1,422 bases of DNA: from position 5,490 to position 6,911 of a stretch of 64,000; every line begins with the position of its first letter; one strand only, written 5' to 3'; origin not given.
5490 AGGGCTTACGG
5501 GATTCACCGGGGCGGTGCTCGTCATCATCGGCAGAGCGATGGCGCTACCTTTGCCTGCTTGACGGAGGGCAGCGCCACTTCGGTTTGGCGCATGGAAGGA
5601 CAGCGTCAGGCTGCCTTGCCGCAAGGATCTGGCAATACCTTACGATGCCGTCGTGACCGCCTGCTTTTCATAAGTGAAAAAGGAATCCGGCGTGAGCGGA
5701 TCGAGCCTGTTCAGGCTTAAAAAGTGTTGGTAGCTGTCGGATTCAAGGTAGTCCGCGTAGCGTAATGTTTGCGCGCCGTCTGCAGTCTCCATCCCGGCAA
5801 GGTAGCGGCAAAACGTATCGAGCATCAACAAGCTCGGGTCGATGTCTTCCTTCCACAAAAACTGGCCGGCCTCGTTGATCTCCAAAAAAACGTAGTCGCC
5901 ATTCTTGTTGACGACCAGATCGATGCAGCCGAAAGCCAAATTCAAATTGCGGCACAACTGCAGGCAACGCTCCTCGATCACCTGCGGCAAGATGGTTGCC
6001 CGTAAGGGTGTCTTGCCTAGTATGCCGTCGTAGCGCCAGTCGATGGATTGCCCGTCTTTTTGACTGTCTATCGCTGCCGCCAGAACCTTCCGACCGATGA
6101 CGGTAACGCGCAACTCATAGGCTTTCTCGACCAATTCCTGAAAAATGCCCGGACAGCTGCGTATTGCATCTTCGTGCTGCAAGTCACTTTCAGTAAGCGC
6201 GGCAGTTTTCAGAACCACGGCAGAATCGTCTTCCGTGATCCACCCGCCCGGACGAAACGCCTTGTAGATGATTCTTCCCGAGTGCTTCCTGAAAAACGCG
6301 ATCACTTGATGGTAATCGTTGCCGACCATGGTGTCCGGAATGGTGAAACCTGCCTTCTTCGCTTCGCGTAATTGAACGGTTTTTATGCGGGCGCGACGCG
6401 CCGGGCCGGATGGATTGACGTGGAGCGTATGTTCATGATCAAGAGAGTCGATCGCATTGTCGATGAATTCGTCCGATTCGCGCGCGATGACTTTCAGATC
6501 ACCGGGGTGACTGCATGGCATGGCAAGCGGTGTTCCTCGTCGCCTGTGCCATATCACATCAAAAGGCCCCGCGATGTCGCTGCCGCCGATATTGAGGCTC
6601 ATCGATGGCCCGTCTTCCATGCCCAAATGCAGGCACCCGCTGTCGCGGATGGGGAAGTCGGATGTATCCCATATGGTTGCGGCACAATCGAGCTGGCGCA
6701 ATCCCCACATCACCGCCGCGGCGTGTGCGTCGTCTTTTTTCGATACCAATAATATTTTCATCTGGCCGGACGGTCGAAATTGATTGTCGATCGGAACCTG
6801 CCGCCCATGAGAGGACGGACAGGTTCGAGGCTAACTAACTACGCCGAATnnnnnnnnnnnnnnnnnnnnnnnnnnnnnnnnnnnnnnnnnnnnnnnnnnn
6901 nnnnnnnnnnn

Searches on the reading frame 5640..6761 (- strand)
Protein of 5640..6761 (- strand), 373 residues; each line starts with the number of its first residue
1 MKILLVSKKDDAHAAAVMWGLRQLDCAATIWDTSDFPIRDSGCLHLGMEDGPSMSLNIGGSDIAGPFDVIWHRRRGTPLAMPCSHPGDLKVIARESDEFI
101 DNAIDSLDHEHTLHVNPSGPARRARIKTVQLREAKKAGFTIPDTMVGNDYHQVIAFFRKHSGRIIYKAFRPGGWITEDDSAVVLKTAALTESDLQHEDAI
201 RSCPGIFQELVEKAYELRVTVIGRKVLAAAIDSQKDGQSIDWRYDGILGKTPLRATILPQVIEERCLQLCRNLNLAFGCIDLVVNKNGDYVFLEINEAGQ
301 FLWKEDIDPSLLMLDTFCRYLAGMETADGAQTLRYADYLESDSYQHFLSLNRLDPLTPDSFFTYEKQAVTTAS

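Call 4: search_protein_families(library=pfam, proteins=[window:5640-6761:-], max_evalue=0.01)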
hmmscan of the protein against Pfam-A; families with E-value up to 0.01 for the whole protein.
window:5640-6761:- (373 aa): 1 family
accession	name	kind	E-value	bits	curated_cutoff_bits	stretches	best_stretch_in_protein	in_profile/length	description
PF08443.16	RimK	-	0.007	16.4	21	0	206-299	77-167/188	RimK-like ATP-grasp domain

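Call 5: search_protein_families(library=ncbifam, proteins=[window:5640-6761:-], max_evalue=0.01)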
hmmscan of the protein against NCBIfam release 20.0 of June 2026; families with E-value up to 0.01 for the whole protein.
window:5640-6761:- (373 aa): 8 families
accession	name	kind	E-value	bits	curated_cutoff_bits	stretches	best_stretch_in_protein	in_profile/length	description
TIGR04184.1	ATPgraspMvdD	equivalog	7.5e-49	166.6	475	1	9-312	8-310/321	MvdD family ATP-grasp ribosomal peptide maturase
TIGR04187.1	GRASP_SAV_5884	subfamily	1.6e-48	165.5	350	1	3-306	2-297/312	ATP-grasp ribosomal peptide maturase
TIGR04185.1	ATPgraspMvdC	equivalog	5.1e-44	150.7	425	1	52-301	50-297/318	MvdC family ATP-grasp ribosomal peptide maturase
TIGR04192.1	GRASP_w_spasm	equivalog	3.8e-25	88.9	230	1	70-302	66-300/318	grasp-with-spasm system ATP-grasp peptide maturase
TIGR00768.1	rimK_fam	subfamily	8.7e-10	38.4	143.4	1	108-301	69-257/276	RimK family alpha-L-glutamate ligase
TIGR03103.1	trio_acet_GNAT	equivalog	1.3e-05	23.9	569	1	127-232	298-397/547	N-acetylglutaminylglutamine synthetase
NF040720.1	MptN_Meth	equivalog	2e-05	23.8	350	1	99-297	74-267/291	tetrahydromethanopterin:alpha-L-glutamate ligase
TIGR02144.1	LysX_arch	equivalog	5.7e-05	22.3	275.6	1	134-301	95-256/281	lysine biosynthesis protein LysX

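Call 7: find_homologous_proteins(query=window:5643-6761:-)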
Query window:5643-6761:- (373 aa): 218 proteins with E <= 0.001 among 6985 candidates; the best 120 are listed.
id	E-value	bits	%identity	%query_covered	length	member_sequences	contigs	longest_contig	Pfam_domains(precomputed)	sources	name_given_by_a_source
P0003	1.3e-254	862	100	100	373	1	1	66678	-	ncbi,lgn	ncbi:MAG TPA: hypothetical protein VIF60_24070 [Burkholderiaceae bacterium]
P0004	2.6e-110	387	51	97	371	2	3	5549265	-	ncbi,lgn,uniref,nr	ncbi:glutathione synthase/RimK-type ligase-like ATP-grasp enzyme [Janthinobacterium sp. CG_23.3]|uni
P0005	3.0e-104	367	51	94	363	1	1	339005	-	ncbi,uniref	ncbi:ATP-grasp domain-containing protein [Undibacterium sp. Di27W]|uniref:ATP-grasp domain-containin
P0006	4.4e-103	363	47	95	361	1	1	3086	-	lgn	-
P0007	4.4e-102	360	49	91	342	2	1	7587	-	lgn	-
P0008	7.1e-102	359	47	92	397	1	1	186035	-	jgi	jgi:glutathione synthase/RimK-type ligase-like ATP-grasp enzyme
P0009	5.0e-100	353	47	92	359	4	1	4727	-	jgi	jgi:glutathione synthase/RimK-type ligase-like ATP-grasp enzyme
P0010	1.3e-99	352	47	92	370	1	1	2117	PF08443.17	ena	-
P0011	2.0e-99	351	45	98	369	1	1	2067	-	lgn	-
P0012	2.6e-96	341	47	92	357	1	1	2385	-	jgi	jgi:glutathione synthase/RimK-type ligase-like ATP-grasp enzyme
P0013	6.1e-96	340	47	91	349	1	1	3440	-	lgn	-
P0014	1.4e-95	338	46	92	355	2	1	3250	-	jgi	-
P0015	2.4e-95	338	46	95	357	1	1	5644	PF08443.17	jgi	jgi:glutathione synthase/RimK-type ligase-like ATP-grasp enzyme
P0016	2.8e-95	337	47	94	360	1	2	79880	-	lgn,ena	-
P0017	4.5e-95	337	48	91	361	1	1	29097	-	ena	-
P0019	3.5e-93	330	43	93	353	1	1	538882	PF08443.17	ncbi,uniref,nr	ncbi:hypothetical protein GTP58_21090 [Duganella sp. CY15W]|uniref:ATP-grasp domain-containing prote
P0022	6.4e-93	330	45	92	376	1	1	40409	-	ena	-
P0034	1.7e-90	322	45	93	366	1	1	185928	-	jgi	jgi:glutathione synthase/RimK-type ligase-like ATP-grasp enzyme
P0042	1.8e-88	315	47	86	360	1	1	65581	-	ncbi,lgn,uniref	ncbi:hypothetical protein [Pseudoduganella sp.]|uniref:hypothetical protein n=1 Tax=Pseudoduganella 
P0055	8.4e-85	303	43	95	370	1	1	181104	-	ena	-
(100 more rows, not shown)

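Call 9: find_encoding_contigs(protein=P0004, flank=8000, max_places=2)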
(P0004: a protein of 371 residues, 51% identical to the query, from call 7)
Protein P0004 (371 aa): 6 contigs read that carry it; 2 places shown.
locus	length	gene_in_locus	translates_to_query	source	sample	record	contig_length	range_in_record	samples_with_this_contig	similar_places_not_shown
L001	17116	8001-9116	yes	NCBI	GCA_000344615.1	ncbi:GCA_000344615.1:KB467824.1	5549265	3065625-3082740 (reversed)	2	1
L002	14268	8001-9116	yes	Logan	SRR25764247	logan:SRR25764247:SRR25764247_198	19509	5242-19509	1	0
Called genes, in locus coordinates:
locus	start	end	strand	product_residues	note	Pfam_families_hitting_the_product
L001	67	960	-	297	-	PF00126:HTH_1, PF03466:LysR_substrate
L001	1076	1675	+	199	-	PF00106:adh_short (weak), PF01370:Epimerase (weak), PF08659:KR (faint), PF13561:adh_short_C2, PF23441:SDR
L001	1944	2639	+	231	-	-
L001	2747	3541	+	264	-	PF04972:BON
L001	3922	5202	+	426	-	PF25919:BSH_CusB (faint), PF25973:BSH_CzcB (weak), PF26002:Beta-barrel_AprE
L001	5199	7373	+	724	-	PF03412:Peptidase_C39, PF00664:ABC_membrane, PF00005:ABC_tran, PF02463:SMC_N (faint)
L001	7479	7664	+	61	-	-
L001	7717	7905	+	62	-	-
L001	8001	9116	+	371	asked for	-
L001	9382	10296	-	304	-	PF00126:HTH_1, PF03466:LysR_substrate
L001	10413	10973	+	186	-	PF00857:Isochorismatase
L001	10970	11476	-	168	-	-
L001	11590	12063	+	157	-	PF13404:HTH_AsnC-type, PF13412:HTH_24, PF01037:AsnC_trans_reg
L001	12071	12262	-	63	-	-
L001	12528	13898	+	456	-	PF01406:tRNA-synt_1e, PF09334:tRNA-synt_1g (faint)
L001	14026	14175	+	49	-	-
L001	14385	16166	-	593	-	PF05157:MshEN, PF00437:T2SSE, PF25199:nSTAND_NTPase5 (faint)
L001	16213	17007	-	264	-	PF01564:Spermine_synth (weak)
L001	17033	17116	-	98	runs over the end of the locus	PF02567:PhzC-PhzF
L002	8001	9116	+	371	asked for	-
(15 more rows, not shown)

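Call 10: find_encoding_contigs(protein=P0005, flank=8000, max_places=2)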
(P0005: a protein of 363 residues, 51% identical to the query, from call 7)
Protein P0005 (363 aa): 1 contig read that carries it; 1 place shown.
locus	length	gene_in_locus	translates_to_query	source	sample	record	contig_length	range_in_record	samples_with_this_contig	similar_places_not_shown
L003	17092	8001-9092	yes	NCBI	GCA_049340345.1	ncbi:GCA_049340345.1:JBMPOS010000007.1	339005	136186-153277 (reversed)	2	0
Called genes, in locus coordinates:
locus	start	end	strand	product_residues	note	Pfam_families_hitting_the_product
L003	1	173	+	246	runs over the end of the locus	-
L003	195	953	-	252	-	-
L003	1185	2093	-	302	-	PF00126:HTH_1, PF03466:LysR_substrate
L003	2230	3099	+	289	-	PF02678:Pirin, PF17954:Pirin_C_2 (weak), PF05726:Pirin_C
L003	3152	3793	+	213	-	PF00857:Isochorismatase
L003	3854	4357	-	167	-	-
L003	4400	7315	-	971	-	PF02743:dCache_1 (weak), PF22673:MCP-like_PDC_1 (weak), PF13185:GAF_2 (weak), PF01966:HD (faint), PF13487:HD_5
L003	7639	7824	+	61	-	-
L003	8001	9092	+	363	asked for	-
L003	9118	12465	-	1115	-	PF01590:GAF, PF13185:GAF_2 (weak), PF13185:GAF_2, PF08447:PAS_3, PF00989:PAS, PF13426:PAS_9, PF00512:HisKA, PF02518:HATPase_c, +2 more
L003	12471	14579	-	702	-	PF12729:4HB_MCP_1, PF00672:HAMP, PF00990:GGDEF, PF00563:EAL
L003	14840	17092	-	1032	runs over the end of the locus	PF13620:CarboxypepD_reg (weak), PF25183:OMP_b-brl_4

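Call 15: find_related_loci(query=A1, collection=genome_contigs, flank=6000)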
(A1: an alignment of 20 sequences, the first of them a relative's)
Query A1 (373 aa) in genome_contigs; peptide patterns used: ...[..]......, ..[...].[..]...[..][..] (x = any residue, [..] = any of these).
600 stretches matched a pattern (row limit reached: there are more); 565 encode a relative of the query (tblastn E <= 1e-3); the best 80 are kept; 80 distinct loci.
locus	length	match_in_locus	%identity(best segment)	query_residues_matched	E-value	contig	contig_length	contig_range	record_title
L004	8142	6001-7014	40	1-335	2e-73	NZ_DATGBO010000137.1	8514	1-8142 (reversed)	MAG: Arenimonas sp. isolate SMAG_U9624 k141_488850, whole genome shotgun sequence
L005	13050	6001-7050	39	4-343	4e-71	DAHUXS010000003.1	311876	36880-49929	MAG TPA_asm: Lysobacter sp. isolate clean267 k141_115263, whole genome shotgun sequence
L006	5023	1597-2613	38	1-338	7e-68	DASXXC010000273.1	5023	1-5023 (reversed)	MAG TPA_asm: Thermoanaerobaculia bacterium isolate SMAG_U4788 k141_337005, whole genome shotgun sequence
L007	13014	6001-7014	37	2-338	3e-66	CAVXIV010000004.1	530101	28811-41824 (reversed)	MAG: uncultured Acidobacteriota bacterium isolate MFD03066.bin.2.238 genome assembly, contig: contig_15047, whole genome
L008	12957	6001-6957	34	1-321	3e-60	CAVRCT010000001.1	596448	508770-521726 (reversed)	MAG: uncultured Gammaproteobacteria bacterium isolate MFD04780.bin.1.207 genome assembly, contig: contig_1145, whole gen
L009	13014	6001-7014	38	2-338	3e-60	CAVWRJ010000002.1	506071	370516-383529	MAG: uncultured Acidobacteriota bacterium isolate MFD01213.bin.1.234 genome assembly, contig: contig_12439, whole genome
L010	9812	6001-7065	32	3-348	2e-60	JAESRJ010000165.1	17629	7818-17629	MAG: Kordiimonadaceae bacterium isolate NORP254 Contig_source1382A_6737, whole genome shotgun sequence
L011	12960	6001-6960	38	2-321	2e-60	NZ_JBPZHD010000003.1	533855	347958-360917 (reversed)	Ideonella sp. YS5 contig3, whole genome shotgun sequence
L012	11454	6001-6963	38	1-321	5e-60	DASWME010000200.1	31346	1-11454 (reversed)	MAG TPA_asm: Thermoanaerobaculia bacterium isolate SMAG_U3379 k141_86779, whole genome shotgun sequence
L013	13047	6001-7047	37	2-340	1e-59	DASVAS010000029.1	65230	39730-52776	MAG TPA_asm: Thermoanaerobaculia bacterium isolate SMAG_U1959 k141_68291, whole genome shotgun sequence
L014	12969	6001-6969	36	1-321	4e-59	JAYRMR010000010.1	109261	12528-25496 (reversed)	MAG: Burkholderiaceae bacterium isolate XM2_XAASGE2bin.6 NODE_175_length_109261_cov_3.857460, whole genome shotgun seque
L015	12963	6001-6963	42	2-321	7e-59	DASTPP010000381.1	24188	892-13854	MAG TPA_asm: Polyangiaceae bacterium isolate SMAG_U2200 k141_931786, whole genome shotgun sequence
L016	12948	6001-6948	35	29-338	8e-58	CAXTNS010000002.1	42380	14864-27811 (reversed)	MAG TPA_asm: uncultured Thermoanaerobaculia bacterium isolate public_SRR14722161_metawrap_bin.3 genome assembly, contig:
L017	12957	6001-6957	36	1-321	2e-57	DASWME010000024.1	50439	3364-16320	MAG TPA_asm: Thermoanaerobaculia bacterium isolate SMAG_U3379 k141_20582, whole genome shotgun sequence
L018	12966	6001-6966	34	3-321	9e-57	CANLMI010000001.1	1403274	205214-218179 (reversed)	uncultured Kordiimonas sp. isolate 81-G.fasta genome assembly, contig: NODE_1, whole genome shotgun sequence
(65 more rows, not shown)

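Call 30: search_solved_structures(query=window:5643-6761:-, max_evalue=0.001, show_alignments=1)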
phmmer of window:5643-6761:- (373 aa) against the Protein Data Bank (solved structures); distinct sequences matched with E-value up to 0.001: 6.
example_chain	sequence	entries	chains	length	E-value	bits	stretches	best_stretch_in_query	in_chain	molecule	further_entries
5ig9_A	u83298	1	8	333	1.3e-33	119.6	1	4-311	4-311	ATP grasp ligase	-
7mgv_A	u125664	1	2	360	1.7e-30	109.2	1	70-308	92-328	CdnC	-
5ig8_A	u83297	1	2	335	3.8e-26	95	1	66-308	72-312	ATP grasp ligase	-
7m4s_A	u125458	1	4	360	3.7e-25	91.7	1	68-302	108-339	AMdnB protein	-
9bou_A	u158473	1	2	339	1.8e-14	56.5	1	112-330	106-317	MvdD-like pre-ATP grasp domain-containing protein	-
7drm_A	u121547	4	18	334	7.6e-07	31.4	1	3-302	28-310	ATP-grasp domain-containing protein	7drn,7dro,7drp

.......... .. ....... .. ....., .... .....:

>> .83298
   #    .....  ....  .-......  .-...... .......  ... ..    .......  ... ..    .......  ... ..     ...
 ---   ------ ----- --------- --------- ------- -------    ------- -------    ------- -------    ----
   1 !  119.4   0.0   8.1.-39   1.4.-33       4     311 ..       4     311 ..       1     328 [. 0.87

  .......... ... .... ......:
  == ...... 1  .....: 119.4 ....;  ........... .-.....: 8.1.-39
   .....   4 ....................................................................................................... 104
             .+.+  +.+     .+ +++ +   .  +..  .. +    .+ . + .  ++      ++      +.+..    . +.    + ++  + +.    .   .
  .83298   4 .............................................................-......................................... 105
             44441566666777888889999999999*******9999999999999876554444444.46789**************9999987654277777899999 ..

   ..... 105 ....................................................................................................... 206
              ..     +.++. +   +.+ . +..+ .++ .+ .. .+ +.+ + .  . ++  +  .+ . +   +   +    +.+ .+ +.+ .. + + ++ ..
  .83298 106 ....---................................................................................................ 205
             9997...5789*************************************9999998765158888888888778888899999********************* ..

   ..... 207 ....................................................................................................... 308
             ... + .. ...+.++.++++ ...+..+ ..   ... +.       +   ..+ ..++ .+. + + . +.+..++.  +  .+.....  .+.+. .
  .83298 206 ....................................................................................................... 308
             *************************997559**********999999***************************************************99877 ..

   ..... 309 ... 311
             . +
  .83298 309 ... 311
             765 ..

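Call 34: find_related_loci(query=A2, collection=metagenome_contigs, flank=4000)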
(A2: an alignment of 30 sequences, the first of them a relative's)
Query A2 (373 aa) in metagenome_contigs; peptide patterns used: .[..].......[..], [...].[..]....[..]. (x = any residue, [..] = any of these).
600 stretches matched a pattern (row limit reached: there are more); 535 encode a relative of the query (tblastn E <= 1e-3); the best 80 are kept; 80 distinct loci.
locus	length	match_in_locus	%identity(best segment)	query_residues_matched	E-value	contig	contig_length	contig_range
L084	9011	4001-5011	49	1-338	2e-99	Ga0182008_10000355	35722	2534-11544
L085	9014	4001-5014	40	1-335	8e-74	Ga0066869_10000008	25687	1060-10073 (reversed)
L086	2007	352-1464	38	2-368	7e-69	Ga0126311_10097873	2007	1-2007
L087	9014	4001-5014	37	2-338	9e-66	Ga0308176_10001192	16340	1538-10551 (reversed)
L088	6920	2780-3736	40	1-320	4e-65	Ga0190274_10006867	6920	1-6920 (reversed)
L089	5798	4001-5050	38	3-346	8e-65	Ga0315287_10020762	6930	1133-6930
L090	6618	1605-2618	37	2-338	4e-64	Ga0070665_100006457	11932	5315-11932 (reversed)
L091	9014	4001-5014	37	2-338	4e-64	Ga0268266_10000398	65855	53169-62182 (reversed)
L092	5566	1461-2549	36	3-361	1e-63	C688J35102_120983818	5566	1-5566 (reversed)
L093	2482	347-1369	36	2-341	1e-63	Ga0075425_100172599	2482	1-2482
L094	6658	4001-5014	37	2-338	7e-65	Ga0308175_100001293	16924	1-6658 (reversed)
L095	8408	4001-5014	36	2-338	1e-61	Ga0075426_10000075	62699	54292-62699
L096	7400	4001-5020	37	1-338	1e-61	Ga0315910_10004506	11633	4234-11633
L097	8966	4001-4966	37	2-322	8e-62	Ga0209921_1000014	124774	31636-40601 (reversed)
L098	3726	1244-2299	36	2-340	1e-60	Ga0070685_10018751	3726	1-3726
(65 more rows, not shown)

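Call 35: find_encoding_contigs(protein=P0019, flank=6000, max_places=1)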
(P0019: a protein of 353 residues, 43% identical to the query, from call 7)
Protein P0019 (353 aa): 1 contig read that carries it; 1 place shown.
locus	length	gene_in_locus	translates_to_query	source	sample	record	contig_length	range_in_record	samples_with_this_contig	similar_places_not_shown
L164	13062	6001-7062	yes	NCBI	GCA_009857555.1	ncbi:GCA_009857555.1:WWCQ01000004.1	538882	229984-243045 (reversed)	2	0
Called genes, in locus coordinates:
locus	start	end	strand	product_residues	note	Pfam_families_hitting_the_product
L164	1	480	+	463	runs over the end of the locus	PF01225:Mur_ligase, PF08245:Mur_ligase_M, PF02875:Mur_ligase_C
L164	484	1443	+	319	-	PF01820:Dala_Dala_lig_N, PF02655:ATP-grasp_3 (weak), PF02222:ATP-grasp (weak), PF07478:Dala_Dala_lig_C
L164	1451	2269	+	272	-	PF08478:POTRA_1, PF03799:FtsQ_DivIB_C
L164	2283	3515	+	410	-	PF00012:HSP70 (faint), PF11104:PilM_2 (faint), PF14450:FtsA, PF02491:SHS2_FTSA, PF06723:MreB_Mbl, PF06277:EutA (weak), PF14450:FtsA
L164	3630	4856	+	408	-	PF00091:Tubulin, PF12327:FtsZ_C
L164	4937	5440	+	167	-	PF00578:AhpC-TSA, PF08534:Redoxin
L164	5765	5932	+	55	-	-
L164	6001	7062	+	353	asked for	PF08443:RimK (weak)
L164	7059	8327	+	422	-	PF26002:Beta-barrel_AprE (weak)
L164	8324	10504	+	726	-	PF03412:Peptidase_C39, PF00664:ABC_membrane, PF00005:ABC_tran, PF02463:SMC_N (weak)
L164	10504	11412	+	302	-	-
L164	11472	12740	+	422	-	-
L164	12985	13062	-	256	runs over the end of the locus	PF00891:Methyltransf_2 (weak), PF13489:Methyltransf_23, PF01209:Ubie_methyltran, PF13847:Methyltransf_31, PF08241:Methyltransf_11, PF08242:Methyltransf_12, PF13649:Methyltransf_25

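Call 36: find_encoding_contigs(protein=P0042, flank=6000, max_places=1)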
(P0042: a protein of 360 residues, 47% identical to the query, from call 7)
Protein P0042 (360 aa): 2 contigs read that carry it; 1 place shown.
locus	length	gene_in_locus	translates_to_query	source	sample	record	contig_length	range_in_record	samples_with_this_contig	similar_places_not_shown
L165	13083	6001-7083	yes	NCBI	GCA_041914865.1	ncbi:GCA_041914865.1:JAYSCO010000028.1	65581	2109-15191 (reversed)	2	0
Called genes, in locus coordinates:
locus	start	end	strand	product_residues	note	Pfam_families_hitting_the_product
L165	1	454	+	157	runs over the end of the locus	PF11158:DUF2938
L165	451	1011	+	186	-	PF00258:Flavodoxin_1 (weak), PF03358:FMN_red, PF12724:Flavodoxin_5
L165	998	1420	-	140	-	PF02566:OsmC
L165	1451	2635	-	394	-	PF12679:ABC2_membrane_2, PF12698:ABC2_membrane_3, PF01061:ABC2_membrane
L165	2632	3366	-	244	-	PF00005:ABC_tran, PF13304:AAA_21 (weak)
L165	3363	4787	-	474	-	PF00561:Abhydrolase_1, PF12146:Hydrolase_4 (faint), PF08386:Abhydrolase_4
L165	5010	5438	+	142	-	PF00572:Ribosomal_L13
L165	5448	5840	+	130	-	PF00380:Ribosomal_S9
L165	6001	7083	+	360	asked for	-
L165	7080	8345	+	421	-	PF25919:BSH_CusB (faint), PF00364:Biotin_lipoyl (faint), PF25973:BSH_CzcB (weak), PF26002:Beta-barrel_AprE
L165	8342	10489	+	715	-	PF03412:Peptidase_C39, PF00664:ABC_membrane, PF00005:ABC_tran, PF02463:SMC_N (weak)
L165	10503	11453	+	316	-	-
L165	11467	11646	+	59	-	-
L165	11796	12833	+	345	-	PF01118:Semialdhyde_dh, PF22698:Semialdhyde_dhC_1, PF02774:Semialdhyde_dhC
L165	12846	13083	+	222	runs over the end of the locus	PF20567:DUF6776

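Call 37: find_encoding_contigs(protein=P0008, flank=6000, max_places=1)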
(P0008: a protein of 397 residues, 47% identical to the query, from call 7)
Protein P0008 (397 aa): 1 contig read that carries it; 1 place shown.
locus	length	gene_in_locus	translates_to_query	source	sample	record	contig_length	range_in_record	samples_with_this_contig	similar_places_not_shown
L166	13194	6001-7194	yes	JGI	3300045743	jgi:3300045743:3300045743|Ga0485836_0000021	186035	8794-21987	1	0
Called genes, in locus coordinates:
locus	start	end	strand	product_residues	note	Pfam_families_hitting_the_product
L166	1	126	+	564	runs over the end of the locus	PF16655:PhoD_N, PF09423:PhoD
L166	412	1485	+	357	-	PF09994:T6SS_Tle1-like_cat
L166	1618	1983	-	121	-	-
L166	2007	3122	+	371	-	PF00199:Catalase (faint)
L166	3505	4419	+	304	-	-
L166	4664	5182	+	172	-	PF04471:Mrr_cat (weak)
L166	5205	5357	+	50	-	PF13374:TPR_10 (weak), PF13424:TPR_12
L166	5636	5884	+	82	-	-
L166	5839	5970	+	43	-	-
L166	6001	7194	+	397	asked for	-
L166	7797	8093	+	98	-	PF02604:PhdYeFM_antitox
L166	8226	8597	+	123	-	-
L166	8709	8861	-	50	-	-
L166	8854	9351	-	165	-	-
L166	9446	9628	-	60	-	-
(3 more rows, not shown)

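Call 38: find_encoding_contigs(protein=P0016, flank=6000, max_places=1)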
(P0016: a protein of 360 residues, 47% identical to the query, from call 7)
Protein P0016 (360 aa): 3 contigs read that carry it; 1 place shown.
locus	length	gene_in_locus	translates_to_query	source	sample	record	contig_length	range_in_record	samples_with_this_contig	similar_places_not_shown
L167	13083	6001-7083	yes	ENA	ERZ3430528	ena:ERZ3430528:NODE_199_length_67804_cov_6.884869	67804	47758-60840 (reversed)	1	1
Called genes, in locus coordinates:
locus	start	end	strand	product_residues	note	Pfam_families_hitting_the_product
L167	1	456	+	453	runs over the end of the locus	PF02661:Fic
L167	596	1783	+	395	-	PF00155:Aminotran_1_2, PF00266:Aminotran_5 (weak), PF01053:Cys_Met_Meta_PP (weak), PF01041:DegT_DnrJ_EryC1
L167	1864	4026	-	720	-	PF03412:Peptidase_C39, PF00664:ABC_membrane, PF02463:SMC_N (faint), PF00005:ABC_tran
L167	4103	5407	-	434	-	PF25919:BSH_CusB (faint), PF00364:Biotin_lipoyl (faint), PF25917:BSH_RND, PF25973:BSH_CzcB, PF26002:Beta-barrel_AprE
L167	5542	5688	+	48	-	-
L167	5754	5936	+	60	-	-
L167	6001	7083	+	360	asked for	-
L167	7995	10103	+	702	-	PF26549:Tricorn_N (weak), PF07676:PD40 (faint), PF26550:Tricorn_2nd (faint), PF26549:Tricorn_N (weak), PF02129:Peptidase_S15 (faint), PF20434:BD-FAE (faint), PF00326:Peptidase_S9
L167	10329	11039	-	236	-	PF03358:FMN_red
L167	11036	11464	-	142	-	PF03960:ArsC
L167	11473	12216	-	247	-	PF00230:MIP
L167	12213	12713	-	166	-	PF01451:LMWPc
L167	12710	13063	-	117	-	PF12840:HTH_20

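Call 41: find_encoding_contigs(protein=P0003, flank=10000, max_places=2)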
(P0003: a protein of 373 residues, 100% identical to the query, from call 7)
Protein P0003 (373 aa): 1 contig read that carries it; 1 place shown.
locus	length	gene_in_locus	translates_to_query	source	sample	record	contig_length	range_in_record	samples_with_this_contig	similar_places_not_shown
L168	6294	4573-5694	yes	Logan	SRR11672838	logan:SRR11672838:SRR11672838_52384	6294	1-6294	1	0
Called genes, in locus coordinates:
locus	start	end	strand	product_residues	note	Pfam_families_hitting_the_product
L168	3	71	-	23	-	?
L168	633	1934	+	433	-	PF25919:BSH_CusB (faint), PF00364:Biotin_lipoyl (faint), PF26002:Beta-barrel_AprE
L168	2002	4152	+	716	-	PF03412:Peptidase_C39, PF02463:SMC_N (faint), PF00664:ABC_membrane, PF00005:ABC_tran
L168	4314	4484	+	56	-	-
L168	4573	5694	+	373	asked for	-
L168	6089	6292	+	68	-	?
